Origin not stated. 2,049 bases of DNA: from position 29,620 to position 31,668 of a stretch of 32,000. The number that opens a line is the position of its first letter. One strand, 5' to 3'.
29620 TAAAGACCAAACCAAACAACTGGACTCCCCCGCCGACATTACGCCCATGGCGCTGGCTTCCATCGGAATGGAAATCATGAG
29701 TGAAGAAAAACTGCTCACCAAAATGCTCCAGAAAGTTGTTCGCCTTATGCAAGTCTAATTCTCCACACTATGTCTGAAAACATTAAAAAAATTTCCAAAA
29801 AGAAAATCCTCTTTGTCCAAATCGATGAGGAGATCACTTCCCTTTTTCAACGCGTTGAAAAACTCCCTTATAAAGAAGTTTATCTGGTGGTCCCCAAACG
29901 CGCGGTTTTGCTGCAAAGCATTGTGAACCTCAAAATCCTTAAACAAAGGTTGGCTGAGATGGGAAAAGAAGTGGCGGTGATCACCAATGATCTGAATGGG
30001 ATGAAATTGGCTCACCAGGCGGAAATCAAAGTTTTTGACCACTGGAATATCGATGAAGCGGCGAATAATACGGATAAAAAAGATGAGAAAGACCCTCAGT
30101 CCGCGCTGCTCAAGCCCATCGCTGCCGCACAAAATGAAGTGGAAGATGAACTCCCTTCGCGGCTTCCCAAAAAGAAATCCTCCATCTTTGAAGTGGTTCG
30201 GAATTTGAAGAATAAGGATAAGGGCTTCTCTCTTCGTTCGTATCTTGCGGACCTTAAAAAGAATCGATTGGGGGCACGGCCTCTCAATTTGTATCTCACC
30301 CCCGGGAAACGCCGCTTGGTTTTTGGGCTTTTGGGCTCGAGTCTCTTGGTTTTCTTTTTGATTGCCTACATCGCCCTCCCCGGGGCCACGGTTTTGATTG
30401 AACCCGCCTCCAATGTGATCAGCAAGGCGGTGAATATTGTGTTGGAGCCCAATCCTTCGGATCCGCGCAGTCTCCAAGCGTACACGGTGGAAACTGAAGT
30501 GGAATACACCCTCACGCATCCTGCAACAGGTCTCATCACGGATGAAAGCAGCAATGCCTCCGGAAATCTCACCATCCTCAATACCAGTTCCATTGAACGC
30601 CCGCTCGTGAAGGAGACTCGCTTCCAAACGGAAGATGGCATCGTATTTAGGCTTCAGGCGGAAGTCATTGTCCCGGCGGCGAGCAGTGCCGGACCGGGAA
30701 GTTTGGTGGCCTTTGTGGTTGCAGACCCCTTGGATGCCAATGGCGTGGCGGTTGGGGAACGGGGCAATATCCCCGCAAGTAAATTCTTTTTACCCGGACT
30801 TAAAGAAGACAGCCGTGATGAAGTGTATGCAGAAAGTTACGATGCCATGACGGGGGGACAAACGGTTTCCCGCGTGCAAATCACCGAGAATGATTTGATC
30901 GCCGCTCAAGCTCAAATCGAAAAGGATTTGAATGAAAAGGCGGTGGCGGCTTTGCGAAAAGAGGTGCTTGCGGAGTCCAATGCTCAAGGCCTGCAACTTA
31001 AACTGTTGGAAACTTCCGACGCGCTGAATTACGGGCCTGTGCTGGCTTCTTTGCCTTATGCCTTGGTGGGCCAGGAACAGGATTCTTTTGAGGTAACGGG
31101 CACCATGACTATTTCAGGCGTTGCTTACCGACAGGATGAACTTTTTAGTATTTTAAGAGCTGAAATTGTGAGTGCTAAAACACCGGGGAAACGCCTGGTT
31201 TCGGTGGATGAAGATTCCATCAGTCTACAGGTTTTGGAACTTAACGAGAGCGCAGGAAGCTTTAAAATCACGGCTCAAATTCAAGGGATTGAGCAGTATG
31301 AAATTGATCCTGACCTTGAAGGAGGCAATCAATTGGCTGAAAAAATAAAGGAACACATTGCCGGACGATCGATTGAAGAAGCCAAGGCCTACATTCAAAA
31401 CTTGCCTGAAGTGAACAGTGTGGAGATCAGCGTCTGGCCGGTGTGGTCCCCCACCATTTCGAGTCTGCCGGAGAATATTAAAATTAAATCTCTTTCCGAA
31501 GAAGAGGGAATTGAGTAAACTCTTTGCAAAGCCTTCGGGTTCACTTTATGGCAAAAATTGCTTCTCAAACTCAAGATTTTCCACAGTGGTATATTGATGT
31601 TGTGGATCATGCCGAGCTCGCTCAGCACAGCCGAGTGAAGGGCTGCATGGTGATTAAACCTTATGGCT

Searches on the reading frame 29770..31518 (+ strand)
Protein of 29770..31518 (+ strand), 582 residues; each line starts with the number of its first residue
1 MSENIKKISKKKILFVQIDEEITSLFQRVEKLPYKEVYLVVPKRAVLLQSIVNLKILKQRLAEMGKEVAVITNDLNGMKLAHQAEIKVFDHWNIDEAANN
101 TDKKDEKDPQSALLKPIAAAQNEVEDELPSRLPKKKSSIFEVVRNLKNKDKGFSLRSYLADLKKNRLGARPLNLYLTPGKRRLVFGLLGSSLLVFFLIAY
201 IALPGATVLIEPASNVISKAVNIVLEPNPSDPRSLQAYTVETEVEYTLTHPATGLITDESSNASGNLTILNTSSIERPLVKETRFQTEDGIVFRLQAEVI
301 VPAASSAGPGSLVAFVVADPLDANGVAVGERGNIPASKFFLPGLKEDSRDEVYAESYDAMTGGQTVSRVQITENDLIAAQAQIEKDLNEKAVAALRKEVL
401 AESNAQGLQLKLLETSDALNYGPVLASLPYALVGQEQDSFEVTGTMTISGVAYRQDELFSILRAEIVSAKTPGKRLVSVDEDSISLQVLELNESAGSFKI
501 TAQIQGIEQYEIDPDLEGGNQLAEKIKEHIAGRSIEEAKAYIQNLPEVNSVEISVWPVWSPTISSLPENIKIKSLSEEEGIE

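Call 69: find_encoding_contigs(protein=window:29770-31518:+, flank=10000, max_places=3)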
Protein window:29770-31518:+ (582 aa): 1 contig read that carries it; 1 place shown.
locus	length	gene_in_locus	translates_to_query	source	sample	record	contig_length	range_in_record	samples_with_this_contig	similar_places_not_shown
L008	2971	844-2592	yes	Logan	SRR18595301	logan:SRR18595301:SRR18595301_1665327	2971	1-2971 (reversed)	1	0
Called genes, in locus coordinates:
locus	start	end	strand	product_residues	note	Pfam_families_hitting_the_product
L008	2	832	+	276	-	?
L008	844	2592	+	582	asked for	-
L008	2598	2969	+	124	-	?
